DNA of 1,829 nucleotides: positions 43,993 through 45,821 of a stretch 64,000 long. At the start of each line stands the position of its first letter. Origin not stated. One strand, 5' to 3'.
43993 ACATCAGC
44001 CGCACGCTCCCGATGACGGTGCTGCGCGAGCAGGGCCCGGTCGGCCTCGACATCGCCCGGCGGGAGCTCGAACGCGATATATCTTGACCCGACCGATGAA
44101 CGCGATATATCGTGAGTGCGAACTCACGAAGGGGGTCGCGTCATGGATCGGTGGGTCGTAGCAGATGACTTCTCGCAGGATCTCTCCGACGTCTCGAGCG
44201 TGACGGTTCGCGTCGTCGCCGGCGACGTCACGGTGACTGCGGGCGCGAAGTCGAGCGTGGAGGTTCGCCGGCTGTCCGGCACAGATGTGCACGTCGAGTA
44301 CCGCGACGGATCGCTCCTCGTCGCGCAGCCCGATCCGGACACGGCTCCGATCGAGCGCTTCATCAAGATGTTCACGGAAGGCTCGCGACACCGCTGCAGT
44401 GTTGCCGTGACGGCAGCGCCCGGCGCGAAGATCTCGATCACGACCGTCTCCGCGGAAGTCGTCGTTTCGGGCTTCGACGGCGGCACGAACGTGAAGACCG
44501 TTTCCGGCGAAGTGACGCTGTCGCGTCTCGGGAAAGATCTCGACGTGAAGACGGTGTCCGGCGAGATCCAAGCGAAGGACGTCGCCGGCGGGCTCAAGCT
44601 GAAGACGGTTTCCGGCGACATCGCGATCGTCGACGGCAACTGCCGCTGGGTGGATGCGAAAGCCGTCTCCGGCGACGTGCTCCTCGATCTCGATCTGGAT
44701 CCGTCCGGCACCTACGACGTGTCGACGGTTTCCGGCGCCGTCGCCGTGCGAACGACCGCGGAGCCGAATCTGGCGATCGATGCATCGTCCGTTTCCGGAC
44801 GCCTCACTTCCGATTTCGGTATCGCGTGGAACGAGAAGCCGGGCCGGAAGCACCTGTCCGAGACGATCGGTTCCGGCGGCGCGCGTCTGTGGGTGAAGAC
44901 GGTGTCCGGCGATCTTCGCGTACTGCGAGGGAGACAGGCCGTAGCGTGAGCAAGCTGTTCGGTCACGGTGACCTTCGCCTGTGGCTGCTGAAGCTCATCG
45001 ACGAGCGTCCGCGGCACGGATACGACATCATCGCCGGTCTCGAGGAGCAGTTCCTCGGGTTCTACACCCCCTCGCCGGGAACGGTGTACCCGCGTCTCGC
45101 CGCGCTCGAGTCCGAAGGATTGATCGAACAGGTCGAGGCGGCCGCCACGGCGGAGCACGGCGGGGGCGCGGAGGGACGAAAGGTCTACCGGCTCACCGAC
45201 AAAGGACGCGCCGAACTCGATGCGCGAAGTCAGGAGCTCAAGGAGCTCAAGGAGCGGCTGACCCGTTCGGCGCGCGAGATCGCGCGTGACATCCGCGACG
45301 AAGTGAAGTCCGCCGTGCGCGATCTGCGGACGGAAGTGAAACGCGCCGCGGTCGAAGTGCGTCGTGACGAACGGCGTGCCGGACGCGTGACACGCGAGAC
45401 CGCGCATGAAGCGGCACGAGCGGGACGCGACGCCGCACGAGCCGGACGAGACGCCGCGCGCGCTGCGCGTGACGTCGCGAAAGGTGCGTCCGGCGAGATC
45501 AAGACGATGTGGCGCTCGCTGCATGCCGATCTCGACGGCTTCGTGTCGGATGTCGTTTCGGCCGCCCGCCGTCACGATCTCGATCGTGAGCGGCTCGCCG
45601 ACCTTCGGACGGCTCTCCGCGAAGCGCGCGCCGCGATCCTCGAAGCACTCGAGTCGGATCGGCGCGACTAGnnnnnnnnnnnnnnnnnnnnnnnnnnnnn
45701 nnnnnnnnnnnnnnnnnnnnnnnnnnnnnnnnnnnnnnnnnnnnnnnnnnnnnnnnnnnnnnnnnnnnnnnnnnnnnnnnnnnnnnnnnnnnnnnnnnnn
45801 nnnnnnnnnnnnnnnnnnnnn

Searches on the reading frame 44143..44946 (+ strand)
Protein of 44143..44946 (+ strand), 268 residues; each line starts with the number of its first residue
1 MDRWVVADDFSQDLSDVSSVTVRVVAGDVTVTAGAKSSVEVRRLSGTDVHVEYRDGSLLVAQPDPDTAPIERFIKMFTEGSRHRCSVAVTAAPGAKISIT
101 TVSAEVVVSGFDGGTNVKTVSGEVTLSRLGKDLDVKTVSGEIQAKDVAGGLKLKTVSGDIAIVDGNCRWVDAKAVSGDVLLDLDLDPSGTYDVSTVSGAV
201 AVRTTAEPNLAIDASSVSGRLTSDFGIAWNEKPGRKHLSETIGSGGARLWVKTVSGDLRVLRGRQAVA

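Call 12: search_protein_families(library=pfam, proteins=[window:44143-44946:+], max_evalue=0.01)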
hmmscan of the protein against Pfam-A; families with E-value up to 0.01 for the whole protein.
window:44143-44946:+ (268 aa): 1 family
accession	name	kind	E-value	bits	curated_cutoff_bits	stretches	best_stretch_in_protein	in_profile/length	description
PF13349.12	DUF4097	-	1.6e-20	74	22.9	1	21-260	5-246/247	Toastrack DUF4097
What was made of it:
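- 44143..44949 (+): DUF4097 / Toastrack gene, first gene of the operon. Pfam PF13349, E 1.6e-20 (call 12).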

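Call 61: search_protein_families(library=ncbifam, proteins=[window:44143-44946:+], max_evalue=0.001)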
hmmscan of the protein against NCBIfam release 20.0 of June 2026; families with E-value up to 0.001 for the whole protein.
window:44143-44946:+ (268 aa): 2 families
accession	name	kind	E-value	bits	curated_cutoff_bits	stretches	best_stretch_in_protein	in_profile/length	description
NF049997.1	LiaG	equivalog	8.5e-13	48.1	285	1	15-260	44-286/286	LiaG family protein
NF038025.1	dapto_LiaX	exception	9.8e-09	34.4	350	1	115-221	339-444/512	daptomycin-sensing surface protein LiaX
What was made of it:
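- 44143..44949 (+): Weak LiaG-like NCBIfam hit, below cutoff (call 61).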

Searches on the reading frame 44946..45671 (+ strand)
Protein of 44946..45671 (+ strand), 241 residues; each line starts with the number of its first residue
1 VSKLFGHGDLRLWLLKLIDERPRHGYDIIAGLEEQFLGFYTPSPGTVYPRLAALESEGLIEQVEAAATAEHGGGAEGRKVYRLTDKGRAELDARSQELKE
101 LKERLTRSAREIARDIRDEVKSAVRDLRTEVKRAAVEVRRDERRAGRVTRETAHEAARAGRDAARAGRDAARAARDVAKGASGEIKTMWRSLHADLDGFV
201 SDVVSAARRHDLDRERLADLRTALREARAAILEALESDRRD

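Call 12: search_protein_families(library=pfam, proteins=[window:44946-45668:+], max_evalue=0.01)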
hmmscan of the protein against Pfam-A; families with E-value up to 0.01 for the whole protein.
window:44946-45668:+ (241 aa): 2 families
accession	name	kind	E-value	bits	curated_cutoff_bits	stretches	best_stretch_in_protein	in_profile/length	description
PF03551.20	PadR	-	2e-20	73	27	1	14-92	1-74/75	Transcriptional regulator PadR-like family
PF02334.22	RTP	-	8.3e-05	23.5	26.7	1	10-118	10-111/113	Replication terminator protein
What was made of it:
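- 44946..45671 (+): PadR-family regulator (241 aa) of the YqjI/NfeR type with a roughly 140-aa C-terminal extension. Its GTG start overlaps the DUF4097 stop (GTGA). Pfam PF03551, E 2e-20 (call 12).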

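Call 13: find_encoding_contigs(protein=window:44946-45671:+, flank=10000, max_places=10)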
Protein window:44946-45671:+ (241 aa): no gene with exactly this product is on record in the collection.

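Call 14: find_homologous_proteins(query=window:44946-45668:+, max_evalue=0.00001)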
Query window:44946-45668:+ (241 aa): 287 proteins with E <= 0.00001 among 8000 candidates; the best 120 are listed.
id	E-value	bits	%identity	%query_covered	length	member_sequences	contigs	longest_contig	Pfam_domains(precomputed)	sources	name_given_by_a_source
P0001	6.0e-143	492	100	100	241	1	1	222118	PF03551.21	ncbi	-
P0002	2.9e-121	421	87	99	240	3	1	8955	PF03551.21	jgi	-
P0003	1.8e-117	409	85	98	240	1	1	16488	PF03551.21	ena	-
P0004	6.6e-110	384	84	98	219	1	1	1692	PF03551.21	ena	-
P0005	9.2e-107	374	79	100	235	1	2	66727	PF03551.21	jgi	jgi:DNA-binding PadR family transcriptional regulator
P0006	1.4e-103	364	79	99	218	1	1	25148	PF03551.21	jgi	jgi:DNA-binding PadR family transcriptional regulator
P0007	4.1e-103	362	80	99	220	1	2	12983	PF03551.21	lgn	-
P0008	3.9e-99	349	78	98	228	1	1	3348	PF03551.21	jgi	-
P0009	9.4e-98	345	75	98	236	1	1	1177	PF03551.21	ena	-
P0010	6.6e-96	339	74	99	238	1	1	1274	PF03551.21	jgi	jgi:DNA-binding PadR family transcriptional regulator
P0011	1.3e-94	334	74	99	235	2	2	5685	PF03551.21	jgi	jgi:DNA-binding PadR family transcriptional regulator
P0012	3.3e-93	330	73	98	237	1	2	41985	PF03551.21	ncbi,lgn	-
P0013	9.4e-92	325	74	98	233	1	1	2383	PF03551.21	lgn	-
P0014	1.2e-91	325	71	99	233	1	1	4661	PF03551.21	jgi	jgi:DNA-binding PadR family transcriptional regulator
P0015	2.0e-91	324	73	98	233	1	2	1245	PF03551.21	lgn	-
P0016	2.0e-91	324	73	98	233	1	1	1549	PF03551.21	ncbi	-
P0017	3.0e-91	323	72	99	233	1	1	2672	PF03551.21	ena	-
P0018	4.9e-91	323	72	98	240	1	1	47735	PF03551.21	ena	-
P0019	5.3e-91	323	73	98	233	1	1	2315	PF03551.21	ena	-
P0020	8.8e-91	322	72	98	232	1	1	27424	PF03551.21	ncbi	-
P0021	3.6e-90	320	69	100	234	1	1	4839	PF03551.21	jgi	jgi:DNA-binding PadR family transcriptional regulator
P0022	4.3e-90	320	73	99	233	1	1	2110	PF03551.21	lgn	-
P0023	6.4e-90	319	72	98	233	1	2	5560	PF03551.21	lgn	-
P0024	9.8e-90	318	71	98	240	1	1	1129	PF03551.21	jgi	jgi:DNA-binding PadR family transcriptional regulator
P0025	1.3e-89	318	71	98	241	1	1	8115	PF03551.21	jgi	jgi:DNA-binding PadR family transcriptional regulator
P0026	1.7e-89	318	72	98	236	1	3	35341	PF03551.21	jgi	jgi:DNA-binding PadR family transcriptional regulator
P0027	1.8e-89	318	71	98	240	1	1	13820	PF03551.21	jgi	jgi:DNA-binding PadR family transcriptional regulator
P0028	1.8e-89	318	70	98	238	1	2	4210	PF03551.21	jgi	jgi:DNA-binding PadR family transcriptional regulator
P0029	5.1e-89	316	70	99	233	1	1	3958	PF03551.21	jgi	jgi:DNA-binding PadR family transcriptional regulator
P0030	6.2e-89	316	72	100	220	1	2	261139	PF03551.21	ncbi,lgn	-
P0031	8.3e-89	315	69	98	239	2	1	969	PF03551.21,PF13601.13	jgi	jgi:DNA-binding PadR family transcriptional regulator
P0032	9.6e-89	315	70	100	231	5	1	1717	PF03551.21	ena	-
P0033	6.0e-88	313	70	98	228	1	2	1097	PF03551.21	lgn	-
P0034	9.4e-88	312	71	98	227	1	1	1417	PF03551.21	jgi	jgi:DNA-binding PadR family transcriptional regulator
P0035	2.2e-87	311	68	98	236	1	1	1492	PF03551.21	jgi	jgi:DNA-binding PadR family transcriptional regulator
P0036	1.6e-84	301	71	98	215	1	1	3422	PF03551.21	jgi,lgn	jgi:DNA-binding PadR family transcriptional regulator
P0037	3.0e-83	297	67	100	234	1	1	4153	PF03551.21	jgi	jgi:DNA-binding PadR family transcriptional regulator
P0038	1.5e-82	295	69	98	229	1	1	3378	PF03551.21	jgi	jgi:DNA-binding PadR family transcriptional regulator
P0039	5.2e-82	293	69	98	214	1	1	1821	PF03551.21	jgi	jgi:DNA-binding PadR family transcriptional regulator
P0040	1.5e-81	292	67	99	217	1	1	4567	PF03551.21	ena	-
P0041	2.2e-81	291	68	98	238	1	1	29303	PF03551.21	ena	-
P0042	8.9e-81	289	67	98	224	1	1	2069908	PF03551.21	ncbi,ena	-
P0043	2.7e-80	288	67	99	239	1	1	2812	PF03551.21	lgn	-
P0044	4.2e-80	287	68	98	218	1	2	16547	PF03551.21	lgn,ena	-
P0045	1.0e-79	286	68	98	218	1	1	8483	PF03551.21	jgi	-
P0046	2.0e-79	285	67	98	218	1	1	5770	PF03551.21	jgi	jgi:DNA-binding PadR family transcriptional regulator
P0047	5.1e-79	283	67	98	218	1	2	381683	PF03551.21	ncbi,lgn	ncbi:MAG: PadR family transcriptional regulator [Actinomycetota bacterium]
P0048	1.2e-78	282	64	99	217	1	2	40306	PF03551.21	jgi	jgi:DNA-binding PadR family transcriptional regulator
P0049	1.2e-78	282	67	99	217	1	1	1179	PF03551.21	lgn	-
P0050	1.3e-78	282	67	98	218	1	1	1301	PF03551.21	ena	-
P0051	1.4e-78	282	65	99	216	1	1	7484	PF03551.21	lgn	-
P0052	1.8e-78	282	69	98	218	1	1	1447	PF03551.21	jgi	jgi:DNA-binding PadR family transcriptional regulator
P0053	2.9e-78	281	65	98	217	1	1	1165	PF03551.21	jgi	jgi:DNA-binding PadR family transcriptional regulator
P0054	3.8e-78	281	67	98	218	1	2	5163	PF03551.21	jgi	jgi:DNA-binding PadR family transcriptional regulator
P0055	4.5e-78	280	65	100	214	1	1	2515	PF03551.21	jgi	jgi:DNA-binding PadR family transcriptional regulator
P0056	6.0e-78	280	66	99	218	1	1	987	PF03551.21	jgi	jgi:DNA-binding PadR family transcriptional regulator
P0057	1.5e-77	279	67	98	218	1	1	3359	PF03551.21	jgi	jgi:DNA-binding PadR family transcriptional regulator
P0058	2.0e-77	278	67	98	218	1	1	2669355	PF03551.21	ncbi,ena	-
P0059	2.2e-77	278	67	98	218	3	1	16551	PF03551.21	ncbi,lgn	-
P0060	1.2e-76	276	66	98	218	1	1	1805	PF03551.21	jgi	-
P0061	2.1e-76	275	59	99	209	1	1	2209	PF03551.21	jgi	-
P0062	3.1e-76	274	64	98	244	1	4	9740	PF03551.21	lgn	-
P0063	5.9e-76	273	62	100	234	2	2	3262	PF03551.21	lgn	-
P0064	7.4e-76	273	65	100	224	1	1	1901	PF03551.21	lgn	-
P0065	9.6e-76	273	64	100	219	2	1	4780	PF03551.21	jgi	jgi:DNA-binding PadR family transcriptional regulator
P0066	2.7e-75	271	63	99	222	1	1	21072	PF03551.21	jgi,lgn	jgi:DNA-binding PadR family transcriptional regulator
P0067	1.1e-74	269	63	98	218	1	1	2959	PF03551.21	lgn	-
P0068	1.2e-74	269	61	86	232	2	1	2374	PF03551.21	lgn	-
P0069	1.5e-74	269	63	100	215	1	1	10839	PF03551.21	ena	-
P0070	1.8e-74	269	60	99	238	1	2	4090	PF03551.21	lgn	-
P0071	2.6e-74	268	60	99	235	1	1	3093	PF03551.21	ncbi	ncbi:MAG: helix-turn-helix transcriptional regulator [Candidatus Binatia bacterium]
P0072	8.3e-74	266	65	99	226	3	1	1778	PF03551.21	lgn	-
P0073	1.2e-73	266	59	99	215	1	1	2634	PF03551.21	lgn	-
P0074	2.4e-73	265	63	100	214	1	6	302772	PF03551.21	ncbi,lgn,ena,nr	ncbi:MAG TPA: PadR family transcriptional regulator [Actinomycetota bacterium]|nr:PadR family transc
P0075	2.7e-73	265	60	98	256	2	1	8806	PF03551.21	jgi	-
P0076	2.9e-73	265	63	98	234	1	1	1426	PF03551.21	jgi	jgi:DNA-binding PadR family transcriptional regulator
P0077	3.8e-73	264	59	98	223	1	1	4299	PF03551.21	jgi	jgi:DNA-binding PadR family transcriptional regulator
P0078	5.1e-73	264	63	100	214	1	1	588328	PF03551.21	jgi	jgi:DNA-binding PadR family transcriptional regulator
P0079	4.9e-72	261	61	98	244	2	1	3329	PF03551.21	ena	-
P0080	5.2e-72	260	60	98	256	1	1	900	PF03551.21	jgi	-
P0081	5.5e-72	260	61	99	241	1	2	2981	PF03551.21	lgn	-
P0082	7.5e-72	260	58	98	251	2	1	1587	PF03551.21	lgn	-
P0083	8.7e-72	260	61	98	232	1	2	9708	PF03551.21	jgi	jgi:DNA-binding PadR family transcriptional regulator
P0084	8.9e-72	260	61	98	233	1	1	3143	PF03551.21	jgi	jgi:DNA-binding PadR family transcriptional regulator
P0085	1.0e-71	260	64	98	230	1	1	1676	PF03551.21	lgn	-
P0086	2.8e-71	258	60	98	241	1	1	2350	PF03551.21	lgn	-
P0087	4.5e-71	257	60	98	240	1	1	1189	PF03551.21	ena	-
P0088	5.5e-71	257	60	99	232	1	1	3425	PF03551.21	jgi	jgi:DNA-binding PadR family transcriptional regulator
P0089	6.9e-71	257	60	98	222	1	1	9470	PF03551.21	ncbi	-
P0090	7.9e-71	257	60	100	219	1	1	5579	PF03551.21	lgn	-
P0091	1.0e-70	256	61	98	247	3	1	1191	PF03551.21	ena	-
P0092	1.6e-70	256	59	99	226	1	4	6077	PF03551.21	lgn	-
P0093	2.2e-70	255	56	98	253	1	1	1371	PF03551.21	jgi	jgi:DNA-binding PadR family transcriptional regulator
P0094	4.0e-70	254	61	99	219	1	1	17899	PF03551.21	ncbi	-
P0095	4.2e-70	254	56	98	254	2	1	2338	PF03551.21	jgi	jgi:DNA-binding PadR family transcriptional regulator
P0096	5.7e-70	254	60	98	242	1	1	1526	PF03551.21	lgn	-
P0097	6.2e-70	254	60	100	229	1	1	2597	PF03551.21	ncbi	ncbi:MAG: PadR family transcriptional regulator [Actinomycetota bacterium]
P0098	9.6e-70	253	61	100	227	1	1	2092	PF03551.21,PF13601.13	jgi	jgi:DNA-binding PadR family transcriptional regulator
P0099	1.1e-69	253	61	99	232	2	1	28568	PF03551.21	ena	-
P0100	1.7e-69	252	61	99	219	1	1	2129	PF03551.21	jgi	jgi:DNA-binding PadR family transcriptional regulator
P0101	2.5e-69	252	60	100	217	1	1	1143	PF03551.21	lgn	-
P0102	4.8e-69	251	59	99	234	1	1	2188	PF03551.21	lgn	-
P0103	5.7e-69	251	60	100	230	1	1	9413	PF03551.21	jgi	jgi:DNA-binding PadR family transcriptional regulator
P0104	6.1e-69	250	58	100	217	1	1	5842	PF03551.21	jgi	jgi:DNA-binding PadR family transcriptional regulator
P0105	9.9e-69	250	58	98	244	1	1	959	PF03551.21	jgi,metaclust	metaclust:\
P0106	1.2e-68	250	59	99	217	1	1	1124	PF03551.21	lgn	-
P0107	1.5e-68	249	60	100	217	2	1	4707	PF03551.21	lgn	-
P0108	2.0e-68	249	59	99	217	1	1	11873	PF03551.21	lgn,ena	-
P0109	2.1e-68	249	56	99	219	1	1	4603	PF03551.21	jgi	jgi:DNA-binding PadR family transcriptional regulator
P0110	2.2e-68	249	60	99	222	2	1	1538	PF03551.21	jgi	jgi:DNA-binding PadR family transcriptional regulator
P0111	3.2e-68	248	60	100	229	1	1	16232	PF03551.21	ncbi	-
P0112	2.5e-66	242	58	100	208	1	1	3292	PF03551.21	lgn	-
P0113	3.5e-66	241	60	100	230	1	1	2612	PF03551.21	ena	-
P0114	5.7e-64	234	58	98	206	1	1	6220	PF03551.21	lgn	-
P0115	1.1e-62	230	54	99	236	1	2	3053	PF03551.21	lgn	-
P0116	9.0e-61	224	53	99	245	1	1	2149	PF03551.21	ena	-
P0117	8.0e-59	217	53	100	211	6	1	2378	PF03551.21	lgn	-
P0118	1.5e-57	213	51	99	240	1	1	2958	PF03551.21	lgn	-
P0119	2.7e-57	212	51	99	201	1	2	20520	PF03551.21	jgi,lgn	jgi:DNA-binding PadR family transcriptional regulator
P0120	3.6e-57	212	72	65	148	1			PF03551.21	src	-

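Call 15: find_encoding_contigs(protein=P0001, flank=3000, max_places=3)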
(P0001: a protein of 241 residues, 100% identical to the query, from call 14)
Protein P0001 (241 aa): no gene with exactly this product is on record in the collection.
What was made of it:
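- Tried and rejected: The protein is in the protein collection (P0001, a 222-kb NCBI contig) but not in the gene-position index (calls 13, 15).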

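Call 17: find_related_loci(query=A1, collection=genome_contigs, flank=10000)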
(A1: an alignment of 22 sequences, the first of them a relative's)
Query A1 (241 aa) in genome_contigs; peptide patterns used: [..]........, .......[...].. (x = any residue, [..] = any of these).
53 stretches matched a pattern; 14 encode a relative of the query (tblastn E <= 1e-3); 14 distinct loci.
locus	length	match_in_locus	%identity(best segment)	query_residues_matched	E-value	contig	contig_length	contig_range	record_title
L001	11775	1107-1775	72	1-236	3e-95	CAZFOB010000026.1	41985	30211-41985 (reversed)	MAG TPA_asm: uncultured Actinomycetes bacterium isolate SRP136066_co1_427 genome assembly, contig: NODE_648_length_41985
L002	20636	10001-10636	67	1-236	9e-84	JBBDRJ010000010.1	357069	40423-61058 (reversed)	MAG: Actinomycetota bacterium isolate LejiaC_65_31 Lejia_C_29_length_357069_cov_18, whole genome shotgun sequence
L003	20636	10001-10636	66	1-236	1e-83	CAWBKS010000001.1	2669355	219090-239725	MAG: uncultured Actinomycetes bacterium isolate MFD09212.bin.2.201 genome assembly, contig: contig_17128, whole genome s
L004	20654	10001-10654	67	1-236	2e-83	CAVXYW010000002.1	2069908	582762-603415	MAG: uncultured Actinomycetes bacterium isolate MFD04212.bin.2.12 genome assembly, contig: contig_3041, whole genome sho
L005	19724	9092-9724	63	1-238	1e-76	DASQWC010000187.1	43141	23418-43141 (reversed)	MAG TPA_asm: Actinomycetota bacterium isolate SMAG_U11003 k141_1035856, whole genome shotgun sequence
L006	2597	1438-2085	60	1-240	4e-68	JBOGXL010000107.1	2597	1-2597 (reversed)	MAG: Actinomycetota bacterium isolate M3-S_metawrap_bin.66 k127_3242064, whole genome shotgun sequence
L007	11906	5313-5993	50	1-238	3e-55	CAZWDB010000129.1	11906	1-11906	MAG TPA_asm: uncultured Acidimicrobiales bacterium isolate SRP284430_co1_116 genome assembly, contig: NODE_3811_length_1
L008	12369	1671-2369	51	1-241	1e-46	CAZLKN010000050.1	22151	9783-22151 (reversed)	MAG TPA_asm: uncultured Actinomycetes bacterium isolate SRP284430_co1_21 genome assembly, contig: NODE_1310_length_22151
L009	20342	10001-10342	46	1-124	3e-23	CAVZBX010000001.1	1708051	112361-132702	MAG: uncultured Actinomycetota bacterium isolate MFD01721.bin.1.86 genome assembly, contig: contig_13585, whole genome s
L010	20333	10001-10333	43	9-128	8e-22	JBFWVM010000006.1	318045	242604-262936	MAG: Parvibaculaceae bacterium isolate CA_2019_TPBF_94 NODE_305_length_318045_cov_9.366340_TPBF, whole genome shotgun se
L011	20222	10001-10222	49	9-91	2e-17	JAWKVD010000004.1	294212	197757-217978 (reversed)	MAG: Hyphomonadaceae bacterium isolate BC1.134 BC1.134.fa-4, whole genome shotgun sequence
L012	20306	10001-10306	38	1-110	1e-19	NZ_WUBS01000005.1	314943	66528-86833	Acerihabitans arboris strain SAP-6 contig5, whole genome shotgun sequence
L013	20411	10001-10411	34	3-143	2e-18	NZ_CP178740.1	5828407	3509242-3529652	Sodalis sp. RH13 chromosome, complete genome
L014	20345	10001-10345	34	9-132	2e-17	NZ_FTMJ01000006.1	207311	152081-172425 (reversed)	Aeromonas sp. RU39B, whole genome shotgun sequence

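Call 26: find_related_loci(query=A1, collection=metagenome_contigs, flank=10000)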
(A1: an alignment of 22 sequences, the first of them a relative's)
Query A1 (241 aa) in metagenome_contigs; peptide patterns used: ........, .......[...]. (x = any residue, [..] = any of these).
165 stretches matched a pattern; 16 encode a relative of the query (tblastn E <= 1e-3); 16 distinct loci.
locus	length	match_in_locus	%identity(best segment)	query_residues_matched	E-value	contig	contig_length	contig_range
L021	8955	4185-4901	87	1-239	1e-112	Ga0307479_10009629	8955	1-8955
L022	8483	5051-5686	68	1-236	9e-92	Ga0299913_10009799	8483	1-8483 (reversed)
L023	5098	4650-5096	86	1-149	1e-80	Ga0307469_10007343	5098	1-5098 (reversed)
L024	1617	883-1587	57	1-237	3e-74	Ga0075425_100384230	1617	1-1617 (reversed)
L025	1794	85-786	59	1-236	5e-71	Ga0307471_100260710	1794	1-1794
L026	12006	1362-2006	61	1-238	4e-68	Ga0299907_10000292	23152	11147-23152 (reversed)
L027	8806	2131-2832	60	1-236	4e-68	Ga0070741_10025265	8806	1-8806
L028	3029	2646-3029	72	1-137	9e-60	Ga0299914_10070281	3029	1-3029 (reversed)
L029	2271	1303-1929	52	1-241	5e-53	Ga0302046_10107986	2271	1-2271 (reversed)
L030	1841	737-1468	46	1-240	8e-47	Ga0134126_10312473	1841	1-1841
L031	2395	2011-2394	56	1-138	4e-38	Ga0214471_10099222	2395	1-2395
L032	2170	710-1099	46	1-140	2e-32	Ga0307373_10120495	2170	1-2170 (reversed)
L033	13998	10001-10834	34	1-238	3e-29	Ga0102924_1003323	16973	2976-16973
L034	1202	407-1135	39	1-236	2e-27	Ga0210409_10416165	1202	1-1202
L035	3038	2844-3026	87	1-61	5e-26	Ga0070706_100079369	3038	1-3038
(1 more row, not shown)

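Call 61: search_protein_families(library=ncbifam, proteins=[window:44946-45668:+], max_evalue=0.001)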
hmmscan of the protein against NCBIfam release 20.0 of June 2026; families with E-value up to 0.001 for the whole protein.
window:44946-45668:+ (241 aa): 4 families
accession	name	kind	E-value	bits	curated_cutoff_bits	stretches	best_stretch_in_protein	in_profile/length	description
TIGR03433.1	padR_acidobact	paralog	5.1e-11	42.6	101.8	1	8-106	3-96/101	PadR family transcriptional regulator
NF053635.1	TransRegRv3488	equivalog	9.1e-07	29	140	1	40-103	36-93/98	Rv3488 family transcriptional regulator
NF006931.0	PRK09416.1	equivalog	7.5e-05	22.9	112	1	14-99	48-123/135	PadR family transcriptional regulator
TIGR02719.1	repress_PhaQ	equivalog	0.0009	19.5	139.35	0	15-102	30-110/138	poly-beta-hydroxybutyrate-responsive repressor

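Call 62: search_solved_structures(query=window:44946-45668:+, max_evalue=0.001)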
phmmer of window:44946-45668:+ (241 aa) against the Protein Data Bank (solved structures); distinct sequences matched with E-value up to 0.001: 10.
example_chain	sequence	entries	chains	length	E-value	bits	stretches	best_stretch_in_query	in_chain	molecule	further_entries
8jxk_A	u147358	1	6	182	1e-06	32.2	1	10-90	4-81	Conserved protein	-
6jyi_A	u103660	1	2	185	5.5e-06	29.8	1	15-93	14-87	Transcriptional repressor PadR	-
2esh_A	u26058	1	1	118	3.8e-05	27.1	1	13-118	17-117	conserved hypothetical protein TM0937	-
5zhc_A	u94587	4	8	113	4.1e-05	27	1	11-104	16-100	Transcriptional regulator | Transcriptional regulator Rv3488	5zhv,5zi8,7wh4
3l9f_A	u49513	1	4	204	9.2e-05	25.8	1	14-96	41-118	Putative uncharacterized protein smu.1604c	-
5dym_A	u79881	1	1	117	0.00011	25.5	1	8-107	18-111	PadR-family transcriptional regulator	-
4esb_A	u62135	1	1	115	0.00019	24.8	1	10-96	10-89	Transcriptional regulator, PadR family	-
5h20_A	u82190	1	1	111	0.00046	23.5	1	8-108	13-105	Putative PadR-family transcriptional regulatory protein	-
5zqh_A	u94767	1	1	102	0.00058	23.2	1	10-61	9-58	PadR family transcriptional regulator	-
3elk_A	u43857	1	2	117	0.00063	23.1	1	7-100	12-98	Putative transcriptional regulator TA0346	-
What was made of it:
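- On PadR family transcriptional regulators (Pfam PF03551): PDB hits are PadR-family chains such as 6jyi and 5zhc (call 62).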

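Call 70: search_protein_families(library=pfam, proteins=[L011:9827-10435:+, L013:9896-10492:+, L010:9842-10438:+], max_evalue=0.001)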
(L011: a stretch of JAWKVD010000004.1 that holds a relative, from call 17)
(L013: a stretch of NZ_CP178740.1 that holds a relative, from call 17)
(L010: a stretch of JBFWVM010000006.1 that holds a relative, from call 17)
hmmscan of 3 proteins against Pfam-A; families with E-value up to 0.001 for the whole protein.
L011:9827-10435:+ (203 aa): 1 family
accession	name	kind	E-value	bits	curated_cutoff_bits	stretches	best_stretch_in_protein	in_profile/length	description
PF03551.20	PadR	-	1.3e-18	67.2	27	1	65-133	2-74/75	Transcriptional regulator PadR-like family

L013:9896-10492:+ (199 aa): 1 family
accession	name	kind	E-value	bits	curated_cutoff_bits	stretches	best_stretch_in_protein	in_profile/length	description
PF03551.20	PadR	-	1.8e-17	63.5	27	1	47-117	1-74/75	Transcriptional regulator PadR-like family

L010:9842-10438:+ (199 aa): 1 family
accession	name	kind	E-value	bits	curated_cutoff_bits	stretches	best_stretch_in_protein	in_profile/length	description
PF03551.20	PadR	-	2.1e-18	66.5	27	1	59-128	1-75/75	Transcriptional regulator PadR-like family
